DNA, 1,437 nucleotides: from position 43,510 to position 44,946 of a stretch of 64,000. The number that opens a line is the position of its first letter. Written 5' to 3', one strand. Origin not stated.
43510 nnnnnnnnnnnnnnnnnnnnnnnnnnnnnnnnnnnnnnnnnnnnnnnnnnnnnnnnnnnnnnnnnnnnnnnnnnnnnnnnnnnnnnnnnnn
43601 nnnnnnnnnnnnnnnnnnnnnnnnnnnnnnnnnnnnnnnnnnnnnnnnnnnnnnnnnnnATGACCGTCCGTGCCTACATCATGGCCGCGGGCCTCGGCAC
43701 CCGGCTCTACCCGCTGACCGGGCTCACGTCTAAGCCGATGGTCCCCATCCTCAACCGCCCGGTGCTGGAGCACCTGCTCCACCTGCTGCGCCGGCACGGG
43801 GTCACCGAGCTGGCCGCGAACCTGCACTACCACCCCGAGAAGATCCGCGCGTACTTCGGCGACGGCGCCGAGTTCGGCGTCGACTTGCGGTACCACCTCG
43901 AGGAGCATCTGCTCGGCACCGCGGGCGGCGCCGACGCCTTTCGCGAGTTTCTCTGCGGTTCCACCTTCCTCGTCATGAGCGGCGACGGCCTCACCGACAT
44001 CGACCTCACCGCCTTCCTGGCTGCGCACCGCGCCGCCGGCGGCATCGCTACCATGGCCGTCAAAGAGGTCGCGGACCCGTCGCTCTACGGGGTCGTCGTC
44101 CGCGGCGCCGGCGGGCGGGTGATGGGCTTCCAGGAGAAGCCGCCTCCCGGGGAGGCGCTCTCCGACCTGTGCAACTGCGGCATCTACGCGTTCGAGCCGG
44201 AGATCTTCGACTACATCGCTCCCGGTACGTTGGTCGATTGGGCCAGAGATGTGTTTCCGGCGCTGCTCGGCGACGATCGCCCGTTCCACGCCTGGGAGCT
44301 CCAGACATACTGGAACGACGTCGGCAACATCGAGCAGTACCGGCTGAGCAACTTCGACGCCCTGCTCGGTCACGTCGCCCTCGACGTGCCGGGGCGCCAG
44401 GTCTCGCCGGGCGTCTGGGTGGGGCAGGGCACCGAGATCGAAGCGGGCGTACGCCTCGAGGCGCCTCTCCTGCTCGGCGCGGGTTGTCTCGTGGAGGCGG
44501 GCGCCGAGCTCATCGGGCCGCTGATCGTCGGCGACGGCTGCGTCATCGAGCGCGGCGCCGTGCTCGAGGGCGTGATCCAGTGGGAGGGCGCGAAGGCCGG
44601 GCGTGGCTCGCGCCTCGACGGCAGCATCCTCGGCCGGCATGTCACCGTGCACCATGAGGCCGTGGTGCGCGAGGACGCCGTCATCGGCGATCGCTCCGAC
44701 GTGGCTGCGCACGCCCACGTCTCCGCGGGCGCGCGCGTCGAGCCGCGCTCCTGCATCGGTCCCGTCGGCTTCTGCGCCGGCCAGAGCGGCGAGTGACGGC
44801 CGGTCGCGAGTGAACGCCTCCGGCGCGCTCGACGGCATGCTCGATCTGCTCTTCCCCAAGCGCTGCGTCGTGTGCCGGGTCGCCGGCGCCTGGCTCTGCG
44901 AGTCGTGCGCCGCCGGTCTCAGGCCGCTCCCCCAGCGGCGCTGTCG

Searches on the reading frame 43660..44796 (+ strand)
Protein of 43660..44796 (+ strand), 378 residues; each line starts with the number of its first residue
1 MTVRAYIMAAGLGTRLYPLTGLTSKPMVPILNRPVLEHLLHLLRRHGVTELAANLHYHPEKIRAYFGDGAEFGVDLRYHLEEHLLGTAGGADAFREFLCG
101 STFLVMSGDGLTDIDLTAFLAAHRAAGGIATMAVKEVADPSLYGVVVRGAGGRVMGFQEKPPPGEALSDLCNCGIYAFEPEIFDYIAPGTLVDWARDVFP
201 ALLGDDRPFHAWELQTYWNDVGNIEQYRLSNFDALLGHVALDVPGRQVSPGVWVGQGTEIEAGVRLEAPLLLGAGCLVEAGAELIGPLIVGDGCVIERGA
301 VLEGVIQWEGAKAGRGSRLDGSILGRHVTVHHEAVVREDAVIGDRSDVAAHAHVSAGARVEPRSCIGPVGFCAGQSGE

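Call 3: search_protein_families(library=pfam, proteins=[window:43660-44796:+], max_evalue=0.01)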
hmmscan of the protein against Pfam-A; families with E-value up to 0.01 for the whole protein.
window:43660-44796:+ (378 aa): 5 families
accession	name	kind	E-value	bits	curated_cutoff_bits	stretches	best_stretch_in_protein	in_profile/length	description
PF00483.29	NTP_transferase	-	1.2e-44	153.2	21.2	1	6-227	3-235/245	Nucleotidyl transferase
PF00132.30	Hexapep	-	5.1e-14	51.7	27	2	321-355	1-35/36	Bacterial transferase hexapeptide (six repeats)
PF25084.1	LbH_EIF2B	-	4.1e-11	43.3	54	1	253-352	5-103/105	EIF2B subunit epsilon LbH domain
PF12804.13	NTP_transf_3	-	8.6e-07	29.7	27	1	5-132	1-121/160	MobA-like NTP transferase domain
PF24894.1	Hexapep_GlmU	-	0.0013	19.2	23.3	1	289-354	20-83/104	GlmU-like, C-terminal hexapeptide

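Call 7: search_protein_families(library=ncbifam, proteins=[window:43660-44796:+], max_evalue=0.001)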
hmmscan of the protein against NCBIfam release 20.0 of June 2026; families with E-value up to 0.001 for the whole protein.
window:43660-44796:+ (378 aa): 38 families (the best 25 are shown)
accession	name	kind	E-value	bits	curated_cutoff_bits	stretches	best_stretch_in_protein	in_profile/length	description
NF052502.1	man1P_GTase_Rv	exception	7.4e-64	215.8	440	1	5-366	3-342/352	mannose-1-phosphate guanylyltransferase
TIGR03992.1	Arch_glmU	subfamily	1.5e-45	155.8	292.1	1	4-354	2-333/393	bifunctional sugar-1-phosphate nucleotidylyltransferase/acetyltransferase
TIGR01208.1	rmlA_long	equivalog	2e-40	138.8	320.25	1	5-348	2-351/353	glucose-1-phosphate thymidylyltransferase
NF045761.1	NAMPUrTaseMurU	equivalog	1.5e-27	96.9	250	1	4-226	2-219/226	N-acetylmuramate alpha-1-phosphate uridylyltransferase MurU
TIGR02623.1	G1P_cyt_trans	equivalog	2.7e-25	89.3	300.25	2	87-222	106-233/255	glucose-1-phosphate cytidylyltransferase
NF003670.0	PRK05293.1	equivalog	4.3e-25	88.5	470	1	103-357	121-361/382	glucose-1-phosphate adenylyltransferase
TIGR02091.1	glgC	equivalog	1.4e-23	83.6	424.9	1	102-336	115-362/364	glucose-1-phosphate adenylyltransferase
NF049965.1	GlMnHpPGnyltfHddC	equivalog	5.9e-23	81.7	300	1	4-185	2-174/221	D-glycero-D-manno-heptose 1-phosphate guanosyltransferase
NF041313.1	UDPGP_AglF_Halo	equivalog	8.6e-23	81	400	1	4-185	2-181/234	UTP--glucose-1-phosphate uridylyltransferase AglF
NF041173.1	Sug_nt_acttase_Thmprot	equivalog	9.6e-23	80.8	600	1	4-349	2-328/405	bifunctional sugar-1-phosphate nucleotidylyltransferase/acetyltransferase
NF010935.0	PRK14355.1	equivalog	2.1e-20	72.8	718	2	3-182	4-182/459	bifunctional UDP-N-acetylglucosamine diphosphorylase/glucosamine-1-phosphate N-acetyltransferase GlmU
TIGR01207.1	rmlA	equivalog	1.3e-18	67.1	360.65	1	6-185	3-182/286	glucose-1-phosphate thymidylyltransferase RfbA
NF002772.0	PRK02862.1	equivalog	5.1e-16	58.4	537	1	101-169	117-186/429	glucose-1-phosphate adenylyltransferase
TIGR01173.1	glmU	equivalog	5.2e-16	58.5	366.85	1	5-181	3-175/452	bifunctional UDP-N-acetylglucosamine diphosphorylase/glucosamine-1-phosphate N-acetyltransferase GlmU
NF002023.0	PRK00844.1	subfamily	7.4e-15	54.7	458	1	215-340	257-385/408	glucose-1-phosphate adenylyltransferase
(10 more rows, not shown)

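Call 9: find_homologous_proteins(query=window:43660-44796:+, max_evalue=1e-10)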
Query window:43660-44796:+ (378 aa): 7829 proteins with E <= 1e-10 among 8000 candidates; the best 120 are listed.
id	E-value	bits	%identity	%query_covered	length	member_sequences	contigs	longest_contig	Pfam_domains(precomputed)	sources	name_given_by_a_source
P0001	6.1e-254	860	100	100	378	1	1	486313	PF00483.30,PF00132.31,PF25087.2,PF25084.2,PF12804.14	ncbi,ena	-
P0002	4.8e-231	785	92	100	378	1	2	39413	PF00483.30,PF00132.31,PF25087.2,PF25084.2,PF12804.14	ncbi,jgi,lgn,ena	-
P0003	7.1e-220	748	87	100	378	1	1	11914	PF00483.30,PF00132.31,PF25087.2,PF25084.2,PF12804.14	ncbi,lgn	-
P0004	3.4e-212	723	83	100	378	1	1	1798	PF00483.30,PF00132.31,PF25087.2,PF25084.2,PF12804.14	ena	-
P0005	4.3e-212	722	83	100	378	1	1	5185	PF00483.30,PF00132.31,PF25087.2,PF25084.2,PF12804.14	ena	-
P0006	1.1e-210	718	85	97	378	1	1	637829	PF00483.30,PF00132.31,PF25087.2,PF25084.2,PF24894.2,PF12804.14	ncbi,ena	-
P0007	1.1e-210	718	85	98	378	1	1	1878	PF00483.30,PF00132.31,PF25087.2,PF25084.2,PF24894.2,PF12804.14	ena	-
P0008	1.7e-210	717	85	97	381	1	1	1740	PF00483.30,PF00132.31,PF25087.2,PF25084.2,PF24894.2,PF12804.14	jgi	jgi:mannose-1-phosphate guanylyltransferase/phosphomannomutase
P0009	2.6e-210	716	84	98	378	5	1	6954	PF00483.30,PF00132.31,PF25087.2,PF25084.2,PF12804.14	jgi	-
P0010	1.7e-208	710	82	99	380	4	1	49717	PF00483.30,PF00132.31,PF25087.2,PF25084.2,PF12804.14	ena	-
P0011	9.4e-208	708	84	97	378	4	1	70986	PF00483.30,PF00132.31,PF25087.2,PF25084.2,PF12804.14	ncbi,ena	-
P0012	1.3e-206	704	85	97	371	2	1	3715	PF00483.30,PF00132.31,PF25087.2,PF25084.2,PF12804.14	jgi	jgi:NDP-sugar pyrophosphorylase family protein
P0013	7.6e-206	702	81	100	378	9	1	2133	PF00483.30,PF00132.31,PF25087.2,PF25084.2,PF12804.14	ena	-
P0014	2.0e-205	700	82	99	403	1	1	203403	PF00483.30,PF00132.31,PF25087.2,PF25084.2,PF12804.14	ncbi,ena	-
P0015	5.6e-205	699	83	97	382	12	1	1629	PF00483.30,PF00132.31,PF25087.2,PF25084.2,PF12804.14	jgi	-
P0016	1.8e-204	697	82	99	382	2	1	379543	PF00483.30,PF00132.31,PF25087.2,PF25084.2,PF12804.14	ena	-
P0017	2.9e-204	696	83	97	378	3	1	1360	PF00483.30,PF00132.31,PF25087.2,PF25084.2,PF12804.14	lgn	-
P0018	9.8e-204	695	83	96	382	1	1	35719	PF00483.30,PF00132.31,PF25087.2,PF25084.2,PF12804.14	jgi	jgi:mannose-1-phosphate guanylyltransferase / phosphomannomutase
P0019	1.6e-203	694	82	97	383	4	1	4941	PF00483.30,PF00132.31,PF25087.2,PF25084.2,PF12804.14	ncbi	-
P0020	3.9e-203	693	82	98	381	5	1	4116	PF00483.30,PF00132.31,PF25087.2,PF25084.2,PF12804.14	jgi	jgi:mannose-1-phosphate guanylyltransferase / phosphomannomutase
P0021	1.0e-202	691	82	100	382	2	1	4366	PF00483.30,PF00132.31,PF25087.2,PF25084.2,PF12804.14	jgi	-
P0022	1.4e-202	691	83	96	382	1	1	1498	PF00483.30,PF00132.31,PF25087.2,PF25084.2,PF12804.14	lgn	-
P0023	1.5e-202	691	82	98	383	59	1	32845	PF00483.30,PF00132.31,PF25087.2,PF25084.2,PF12804.14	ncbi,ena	-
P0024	1.9e-202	690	81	98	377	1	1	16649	PF00483.30,PF00132.31,PF25087.2,PF25084.2,PF12804.14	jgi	jgi:NDP-sugar pyrophosphorylase family protein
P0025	1.9e-201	687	82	97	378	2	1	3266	PF00483.30,PF00132.31,PF25087.2,PF25084.2,PF24894.2,PF12804.14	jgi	jgi:NDP-sugar pyrophosphorylase family protein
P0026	2.9e-201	687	81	97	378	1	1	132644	PF00483.30,PF00132.31,PF25087.2,PF25084.2,PF12804.14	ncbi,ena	-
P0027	6.9e-201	685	79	99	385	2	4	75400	PF00483.30,PF00132.31,PF25087.2,PF25084.2,PF12804.14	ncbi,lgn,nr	ncbi:MAG: NDP-sugar synthase [Actinobacteria bacterium]|nr:NDP-sugar synthase [Actinomycetota bacter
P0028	9.6e-201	685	79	100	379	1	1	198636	PF00483.30,PF00132.31,PF25087.2,PF25084.2,PF12804.14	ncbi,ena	-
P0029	1.3e-200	684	83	95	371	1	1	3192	PF00483.30,PF00132.31,PF25087.2,PF25084.2,PF12804.14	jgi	jgi:NDP-sugar pyrophosphorylase family protein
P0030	1.7e-200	684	82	97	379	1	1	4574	PF00483.30,PF00132.31,PF25087.2,PF25084.2,PF12804.14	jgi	jgi:NDP-sugar pyrophosphorylase family protein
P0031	2.3e-200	684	78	98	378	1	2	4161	PF00483.30,PF00132.31,PF25087.2,PF25084.2,PF12804.14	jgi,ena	-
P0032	2.0e-199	681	80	99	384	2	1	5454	PF00483.30,PF00132.31,PF25087.2,PF25084.2,PF12804.14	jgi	jgi:NDP-sugar pyrophosphorylase family protein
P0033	7.8e-199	679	81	96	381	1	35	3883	PF00483.30,PF00132.31,PF25087.2,PF25084.2,PF12804.14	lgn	-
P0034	1.4e-198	678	78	98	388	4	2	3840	PF00483.30,PF00132.31,PF25087.2,PF25084.2,PF12804.14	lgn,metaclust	metaclust:\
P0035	1.6e-198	678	80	97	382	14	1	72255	PF00483.30,PF00132.31,PF25087.2,PF25084.2,PF12804.14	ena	-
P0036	2.1e-198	677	79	99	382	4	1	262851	PF00483.30,PF00132.31,PF25087.2,PF25084.2,PF12804.14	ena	-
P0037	4.3e-198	676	80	97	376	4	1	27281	PF00483.30,PF00132.31,PF25087.2,PF25084.2,PF12804.14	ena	-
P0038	8.5e-198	675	80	98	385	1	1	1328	PF00483.30,PF00132.31,PF25087.2,PF25084.2,PF12804.14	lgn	-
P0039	9.8e-198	675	79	97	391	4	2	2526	PF00483.30,PF00132.31,PF25087.2,PF25084.2,PF12804.14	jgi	-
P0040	1.1e-197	675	80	98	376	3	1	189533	PF00483.30,PF00132.31,PF25087.2,PF25084.2,PF12804.14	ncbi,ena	-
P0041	2.3e-197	674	79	98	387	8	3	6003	PF00483.30,PF00132.31,PF25087.2,PF25084.2,PF12804.14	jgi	jgi:NDP-sugar pyrophosphorylase family protein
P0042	1.2e-196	671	78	99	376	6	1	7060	PF00483.30,PF00132.31,PF25087.2,PF25084.2,PF12804.14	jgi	jgi:NDP-sugar pyrophosphorylase family protein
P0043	1.7e-196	671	77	98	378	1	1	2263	PF00483.30,PF00132.31,PF25087.2,PF25084.2,PF12804.14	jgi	-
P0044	1.8e-196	671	80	97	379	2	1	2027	PF00483.30,PF00132.31,PF25087.2,PF25084.2,PF12804.14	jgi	jgi:NDP-sugar pyrophosphorylase family protein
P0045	2.6e-196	670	77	99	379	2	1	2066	PF00483.30,PF00132.31,PF25087.2,PF25084.2,PF12804.14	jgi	-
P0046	3.1e-196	670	80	97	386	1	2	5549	PF00483.30,PF00132.31,PF25087.2,PF25084.2,PF12804.14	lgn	-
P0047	5.3e-196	669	77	98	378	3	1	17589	PF00483.30,PF00132.31,PF25087.2,PF25084.2,PF12804.14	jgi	-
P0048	5.9e-196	669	79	99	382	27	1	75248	PF00483.30,PF00132.31,PF25087.2,PF25084.2,PF12804.14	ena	-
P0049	8.2e-196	669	78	98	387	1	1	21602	PF00483.30,PF00132.31,PF25087.2,PF25084.2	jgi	jgi:NDP-sugar pyrophosphorylase family protein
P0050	8.9e-196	669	78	97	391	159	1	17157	PF00483.30,PF00132.31,PF25087.2,PF25084.2,PF12804.14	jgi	-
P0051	1.0e-195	668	77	98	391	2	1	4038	PF00483.30,PF00132.31,PF25087.2,PF25084.2,PF12804.14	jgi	-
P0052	1.4e-195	668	78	98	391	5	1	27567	PF00483.30,PF00132.31,PF25087.2,PF25084.2,PF12804.14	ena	-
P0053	2.0e-195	667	80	97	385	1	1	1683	PF00483.30,PF00132.31,PF25087.2,PF25084.2,PF12804.14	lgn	-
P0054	2.5e-195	667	80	97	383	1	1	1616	PF00483.30,PF00132.31,PF25087.2,PF25084.2,PF12804.14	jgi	jgi:NDP-sugar pyrophosphorylase family protein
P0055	3.5e-195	667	79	98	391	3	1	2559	PF00483.30,PF00132.31,PF25087.2,PF25084.2,PF12804.14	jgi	jgi:NDP-sugar pyrophosphorylase family protein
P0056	4.4e-195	666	77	97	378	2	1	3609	PF00483.30,PF00132.31,PF25087.2,PF25084.2,PF12804.14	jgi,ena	-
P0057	7.1e-195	666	79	98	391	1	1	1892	PF00483.30,PF00132.31,PF25087.2,PF25084.2,PF12804.14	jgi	jgi:NDP-sugar pyrophosphorylase family protein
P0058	7.6e-195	665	79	97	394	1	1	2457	PF00483.30,PF00132.31,PF25087.2,PF25084.2,PF12804.14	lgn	-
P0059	9.2e-195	665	77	99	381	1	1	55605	PF00483.30,PF00132.31,PF25087.2,PF25084.2,PF12804.14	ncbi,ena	-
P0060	9.6e-195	665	78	99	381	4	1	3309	PF00483.30,PF00132.31,PF25087.2,PF25084.2,PF12804.14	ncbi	-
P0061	1.1e-194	665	78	97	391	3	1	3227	PF00483.30,PF00132.31,PF25087.2,PF25084.2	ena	-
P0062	1.2e-194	665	76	100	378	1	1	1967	PF00483.30,PF00132.31,PF25087.2,PF25084.2,PF12804.14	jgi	jgi:NDP-sugar pyrophosphorylase family protein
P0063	1.5e-194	664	79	97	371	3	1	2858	PF00483.30,PF00132.31,PF25087.2,PF25084.2,PF12804.14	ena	-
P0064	1.6e-194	664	79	97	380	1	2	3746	PF00483.30,PF00132.31,PF25087.2,PF25084.2,PF12804.14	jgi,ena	jgi:NDP-sugar pyrophosphorylase family protein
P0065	2.0e-194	664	78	98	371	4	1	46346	PF00483.30,PF00132.31,PF25087.2,PF25084.2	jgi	jgi:NDP-sugar pyrophosphorylase family protein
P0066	2.3e-194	664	79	96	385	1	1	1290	PF00483.30,PF00132.31,PF25087.2,PF25084.2,PF12804.14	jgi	jgi:mannose-1-phosphate guanylyltransferase/phosphomannomutase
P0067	3.2e-194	663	75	100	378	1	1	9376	PF00483.30,PF00132.31,PF25087.2,PF25084.2,PF12804.14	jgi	jgi:NDP-sugar pyrophosphorylase family protein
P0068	3.4e-194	663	78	98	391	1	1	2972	PF00483.30,PF00132.31,PF25087.2,PF25084.2,PF12804.14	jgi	-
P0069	3.7e-194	663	78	97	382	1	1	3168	PF00483.30,PF00132.31,PF25087.2,PF25084.2,PF12804.14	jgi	jgi:NDP-sugar pyrophosphorylase family protein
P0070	5.9e-194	662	78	97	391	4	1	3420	PF00483.30,PF00132.31,PF25087.2,PF25084.2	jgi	jgi:NDP-sugar pyrophosphorylase family protein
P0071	9.0e-194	662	80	96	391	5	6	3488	PF00483.30,PF00132.31,PF25087.2,PF25084.2,PF12804.14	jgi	-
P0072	1.1e-193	662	78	97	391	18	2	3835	PF00483.30,PF00132.31,PF25087.2,PF25084.2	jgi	jgi:NDP-sugar pyrophosphorylase family protein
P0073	1.6e-193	661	78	98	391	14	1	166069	PF00483.30,PF00132.31,PF25087.2,PF25084.2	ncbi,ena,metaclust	metaclust:\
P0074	1.6e-193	661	80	96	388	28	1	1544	PF00483.30,PF00132.31,PF25087.2,PF25084.2,PF12804.14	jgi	jgi:NDP-sugar pyrophosphorylase family protein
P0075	1.9e-193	661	79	98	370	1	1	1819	PF00483.30,PF00132.31,PF25087.2,PF25084.2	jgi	jgi:NDP-sugar pyrophosphorylase family protein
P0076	5.7e-193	659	79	96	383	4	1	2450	PF00483.30,PF00132.31,PF25087.2,PF25084.2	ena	-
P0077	1.0e-192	658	78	97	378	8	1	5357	PF00483.30,PF00132.31,PF25087.2,PF25084.2,PF12804.14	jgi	jgi:NDP-sugar pyrophosphorylase family protein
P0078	1.4e-192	658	75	100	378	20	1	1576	PF00483.30,PF00132.31,PF25087.2,PF25084.2,PF12804.14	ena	-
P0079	1.8e-192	658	80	95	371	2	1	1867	PF00483.30,PF00132.31,PF25087.2,PF25084.2,PF12804.14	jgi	jgi:NDP-sugar pyrophosphorylase family protein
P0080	2.0e-192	657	77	97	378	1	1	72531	PF00483.30,PF00132.31,PF25087.2,PF25084.2,PF12804.14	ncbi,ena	-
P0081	2.1e-192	657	80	95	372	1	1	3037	PF00483.30,PF00132.31,PF25087.2,PF25084.2,PF12804.14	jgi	jgi:NDP-sugar pyrophosphorylase family protein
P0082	2.5e-192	657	77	97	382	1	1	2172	PF00483.30,PF00132.31,PF25087.2,PF25084.2,PF12804.14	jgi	jgi:NDP-sugar pyrophosphorylase family protein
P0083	3.0e-192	657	78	98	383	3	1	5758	PF00483.30,PF00132.31,PF25087.2,PF25084.2,PF12804.14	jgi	-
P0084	3.3e-192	657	75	100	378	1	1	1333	PF00483.30,PF00132.31,PF25087.2,PF25084.2,PF12804.14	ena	-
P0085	3.3e-192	657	76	97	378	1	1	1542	PF00483.30,PF00132.31,PF25087.2,PF25084.2,PF12804.14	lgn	-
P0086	4.0e-192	656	76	99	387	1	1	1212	PF00483.30,PF00132.31,PF25087.2,PF25084.2,PF12804.14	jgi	jgi:NDP-sugar pyrophosphorylase family protein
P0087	6.8e-192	656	78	98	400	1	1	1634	PF00483.30,PF00132.31,PF25087.2,PF25084.2,PF12804.14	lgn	-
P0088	1.2e-191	655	77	97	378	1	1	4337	PF00483.30,PF00132.31,PF25087.2,PF25084.2,PF12804.14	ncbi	-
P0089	3.7e-191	653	78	97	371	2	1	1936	PF00483.30,PF00132.31,PF25087.2,PF25084.2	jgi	-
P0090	4.1e-191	653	78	97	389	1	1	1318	PF00483.30,PF00132.31,PF25087.2,PF25084.2,PF12804.14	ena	-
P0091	7.6e-191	652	77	98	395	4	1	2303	PF00483.30,PF00132.31,PF25087.2,PF25084.2,PF12804.14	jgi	jgi:NDP-sugar pyrophosphorylase family protein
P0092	1.3e-190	651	79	96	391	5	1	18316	PF00483.30,PF00132.31,PF25087.2,PF25084.2,PF12804.14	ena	-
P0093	2.0e-190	651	77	97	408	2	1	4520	PF00483.30,PF00132.31,PF25087.2,PF25084.2,PF24894.2,PF12804.14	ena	-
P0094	2.4e-190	651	77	99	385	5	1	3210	PF00483.30,PF00132.31,PF25087.2,PF25084.2,PF24894.2,PF12804.14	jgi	-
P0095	3.9e-190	650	77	99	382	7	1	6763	PF00483.30,PF00132.31,PF25087.2,PF25084.2,PF12804.14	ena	-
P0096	5.5e-190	649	75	100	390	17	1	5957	PF00483.30,PF00132.31,PF25087.2,PF25084.2,PF12804.14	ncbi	ncbi:MAG: NDP-sugar synthase [Actinomycetes bacterium]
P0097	5.9e-190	649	78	97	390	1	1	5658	PF00483.30,PF00132.31,PF25087.2,PF25084.2,PF12804.14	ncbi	-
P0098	8.0e-190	649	77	97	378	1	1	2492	PF00483.30,PF00132.31,PF25087.2,PF25084.2,PF12804.14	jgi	jgi:NDP-sugar pyrophosphorylase family protein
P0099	1.1e-189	648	76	98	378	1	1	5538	PF00483.30,PF00132.31,PF25087.2,PF25084.2,PF12804.14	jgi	jgi:NDP-sugar pyrophosphorylase family protein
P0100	1.4e-189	648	79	97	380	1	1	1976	PF00483.30,PF00132.31,PF25087.2,PF25084.2,PF12804.14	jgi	jgi:NDP-sugar pyrophosphorylase family protein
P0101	1.6e-189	648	76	98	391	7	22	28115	PF00483.30,PF00132.31,PF25087.2,PF25084.2,PF12804.14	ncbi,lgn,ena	-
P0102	1.7e-189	648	76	98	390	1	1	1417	PF00483.30,PF00132.31,PF25087.2,PF25084.2,PF12804.14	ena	-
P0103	2.4e-189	647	77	97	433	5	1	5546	PF00483.30,PF00132.31,PF25087.2,PF25084.2,PF12804.14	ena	-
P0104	2.4e-189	647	76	100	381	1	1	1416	PF00483.30,PF00132.31,PF25087.2,PF25084.2,PF12804.14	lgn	-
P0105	2.6e-189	647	76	97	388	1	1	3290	PF00483.30,PF00132.31,PF25087.2,PF25084.2,PF12804.14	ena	-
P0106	2.9e-189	647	76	97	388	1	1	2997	PF00483.30,PF00132.31,PF25087.2,PF25084.2,PF12804.14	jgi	-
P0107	2.9e-189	647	77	99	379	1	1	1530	PF00483.30,PF00132.31,PF25087.2,PF25084.2,PF12804.14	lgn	-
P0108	3.5e-189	647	76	97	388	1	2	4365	PF00483.30,PF00132.31,PF25087.2,PF25084.2,PF12804.14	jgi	-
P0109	3.8e-189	647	77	99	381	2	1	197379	PF00483.30,PF00132.31,PF25087.2,PF25084.2,PF12804.14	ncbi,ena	-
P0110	4.9e-189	646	78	97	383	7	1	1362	PF00483.30,PF00132.31,PF25087.2,PF25084.2,PF12804.14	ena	-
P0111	5.2e-189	646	77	97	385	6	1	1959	PF00483.30,PF00132.31,PF25087.2,PF25084.2,PF12804.14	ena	-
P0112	8.9e-189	645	77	97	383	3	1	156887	PF00483.30,PF00132.31,PF25087.2,PF25084.2,PF12804.14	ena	-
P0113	1.1e-188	645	79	96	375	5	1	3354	PF00483.30,PF00132.31,PF25087.2,PF25084.2,PF12804.14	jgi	jgi:NDP-sugar pyrophosphorylase family protein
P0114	1.6e-188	645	75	97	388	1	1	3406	PF00483.30,PF00132.31,PF25087.2,PF25084.2,PF12804.14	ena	-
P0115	1.9e-188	644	75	97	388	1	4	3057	PF00483.30,PF00132.31,PF25087.2,PF25084.2,PF12804.14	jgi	-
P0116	1.9e-188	644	75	97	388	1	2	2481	PF00483.30,PF00132.31,PF25087.2,PF25084.2,PF12804.14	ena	-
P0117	2.2e-188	644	77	98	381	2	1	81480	PF00483.30,PF00132.31,PF25087.2,PF25084.2,PF12804.14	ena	-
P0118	3.1e-188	644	78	97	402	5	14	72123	PF00483.30,PF00132.31,PF25087.2,PF25084.2,PF12804.14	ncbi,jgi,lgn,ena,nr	ncbi:MAG TPA: NDP-sugar synthase [Thermoleophilia bacterium]|nr:NDP-sugar synthase [Thermoleophilia 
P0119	4.2e-188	643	75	96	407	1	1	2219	PF00483.30,PF00132.31,PF25087.2,PF25084.2,PF12804.14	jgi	jgi:NDP-sugar pyrophosphorylase family protein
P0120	7.4e-188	642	76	97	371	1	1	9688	PF00483.30,PF00132.31,PF25087.2,PF25084.2,PF12804.14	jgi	jgi:NDP-sugar pyrophosphorylase family protein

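Call 11: find_encoding_contigs(protein=P0001, flank=10000, max_places=2)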
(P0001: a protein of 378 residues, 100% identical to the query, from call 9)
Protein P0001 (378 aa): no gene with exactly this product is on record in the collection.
